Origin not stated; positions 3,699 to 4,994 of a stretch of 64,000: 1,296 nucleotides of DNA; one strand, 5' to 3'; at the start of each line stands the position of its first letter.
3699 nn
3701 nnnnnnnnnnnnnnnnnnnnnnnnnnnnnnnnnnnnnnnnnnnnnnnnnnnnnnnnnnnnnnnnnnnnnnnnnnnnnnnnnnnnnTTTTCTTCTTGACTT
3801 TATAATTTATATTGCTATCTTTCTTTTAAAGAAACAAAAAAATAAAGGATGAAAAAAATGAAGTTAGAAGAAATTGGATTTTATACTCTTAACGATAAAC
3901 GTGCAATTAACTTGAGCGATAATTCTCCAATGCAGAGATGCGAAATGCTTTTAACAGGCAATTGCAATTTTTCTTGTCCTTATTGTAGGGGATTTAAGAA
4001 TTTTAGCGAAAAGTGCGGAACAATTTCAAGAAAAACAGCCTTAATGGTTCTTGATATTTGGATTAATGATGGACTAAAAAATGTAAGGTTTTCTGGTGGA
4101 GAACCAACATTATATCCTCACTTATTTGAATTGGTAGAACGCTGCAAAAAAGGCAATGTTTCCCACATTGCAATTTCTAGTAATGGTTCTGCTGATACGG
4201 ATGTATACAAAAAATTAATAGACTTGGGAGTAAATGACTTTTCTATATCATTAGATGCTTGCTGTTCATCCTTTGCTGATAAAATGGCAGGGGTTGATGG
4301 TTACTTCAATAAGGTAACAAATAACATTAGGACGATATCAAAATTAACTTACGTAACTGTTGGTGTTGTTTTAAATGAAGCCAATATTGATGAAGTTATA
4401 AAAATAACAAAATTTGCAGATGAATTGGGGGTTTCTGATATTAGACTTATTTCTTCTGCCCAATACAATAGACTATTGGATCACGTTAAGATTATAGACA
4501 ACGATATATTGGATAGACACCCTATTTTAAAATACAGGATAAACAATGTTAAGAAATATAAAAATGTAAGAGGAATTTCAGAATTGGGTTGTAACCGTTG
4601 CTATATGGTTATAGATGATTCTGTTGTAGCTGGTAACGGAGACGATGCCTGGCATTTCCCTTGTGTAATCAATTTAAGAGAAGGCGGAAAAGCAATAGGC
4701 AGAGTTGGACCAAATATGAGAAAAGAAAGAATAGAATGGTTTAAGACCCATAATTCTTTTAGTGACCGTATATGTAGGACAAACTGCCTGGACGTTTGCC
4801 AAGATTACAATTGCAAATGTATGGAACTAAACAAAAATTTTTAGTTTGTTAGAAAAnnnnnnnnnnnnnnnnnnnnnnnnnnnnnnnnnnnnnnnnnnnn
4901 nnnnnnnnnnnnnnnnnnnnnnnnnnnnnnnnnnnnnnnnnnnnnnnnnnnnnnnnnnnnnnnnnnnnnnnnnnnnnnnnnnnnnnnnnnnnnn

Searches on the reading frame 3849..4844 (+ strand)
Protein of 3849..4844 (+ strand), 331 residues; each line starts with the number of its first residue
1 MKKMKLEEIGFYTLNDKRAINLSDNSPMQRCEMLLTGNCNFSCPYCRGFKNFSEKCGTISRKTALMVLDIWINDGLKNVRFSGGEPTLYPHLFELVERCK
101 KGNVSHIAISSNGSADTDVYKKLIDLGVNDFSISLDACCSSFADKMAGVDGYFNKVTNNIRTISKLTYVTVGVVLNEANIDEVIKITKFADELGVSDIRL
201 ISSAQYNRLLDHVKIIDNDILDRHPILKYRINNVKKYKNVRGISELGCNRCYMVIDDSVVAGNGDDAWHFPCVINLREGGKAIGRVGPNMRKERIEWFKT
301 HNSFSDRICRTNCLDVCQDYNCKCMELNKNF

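Call 51: search_protein_families(library=phrogs, proteins=[window:3849-4844:+], max_evalue=0.001)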
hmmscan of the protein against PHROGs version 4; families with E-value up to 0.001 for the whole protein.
window:3849-4844:+ (331 aa): 5 families
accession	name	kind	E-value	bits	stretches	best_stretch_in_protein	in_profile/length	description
phrog_13987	-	other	4.9e-15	56.6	1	28-327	14-266/274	radical SAM domain-containing protein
phrog_21308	-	other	7.5e-10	38.5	1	27-190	411-583/735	radical SAM domain-containing protein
phrog_27238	-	other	1.8e-08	34.9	1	30-179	24-169/338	radical SAM domain-containing protein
phrog_1802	-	other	3.4e-08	33.8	1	19-197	34-230/556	radical SAM domain-containing protein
phrog_2076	-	moron, auxiliary metabolic gene and host takeover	8.8e-06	26.4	1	36-217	38-222/247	QueE-like radical SAM domain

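Call 76: find_related_loci(query=window:3849-4844:+, collection=viral_contigs, flank=1500)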
Query window:3849-4844:+ (331 aa) in viral_contigs; peptide patterns used: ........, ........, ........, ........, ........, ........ (x = any residue, [..] = any of these).
27 stretches matched a pattern, but none encodes a relative of the query by tblastn (E <= 1e-3).

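Call 77: find_encoding_contigs(protein=window:3849-4844:+, flank=3000, max_places=6)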
Protein window:3849-4844:+ (331 aa): 1 contig read that carries it; 1 place shown.
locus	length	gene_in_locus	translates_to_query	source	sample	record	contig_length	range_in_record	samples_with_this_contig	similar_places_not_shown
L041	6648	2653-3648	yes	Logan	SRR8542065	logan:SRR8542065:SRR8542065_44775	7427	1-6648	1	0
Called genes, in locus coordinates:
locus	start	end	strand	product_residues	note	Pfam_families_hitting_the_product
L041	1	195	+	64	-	?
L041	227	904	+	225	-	PF04127:DFP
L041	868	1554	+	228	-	PF02441:Flavoprotein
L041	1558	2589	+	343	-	PF00534:Glycos_transf_1 (weak), PF13692:Glyco_trans_1_4 (weak)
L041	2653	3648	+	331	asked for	PF13353:Fer4_12 (faint), PF04055:Radical_SAM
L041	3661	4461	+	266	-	PF14243:R2K_3, PF18299:R2K_2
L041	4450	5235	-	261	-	-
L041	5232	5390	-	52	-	-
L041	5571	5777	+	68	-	-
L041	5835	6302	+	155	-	-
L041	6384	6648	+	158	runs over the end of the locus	-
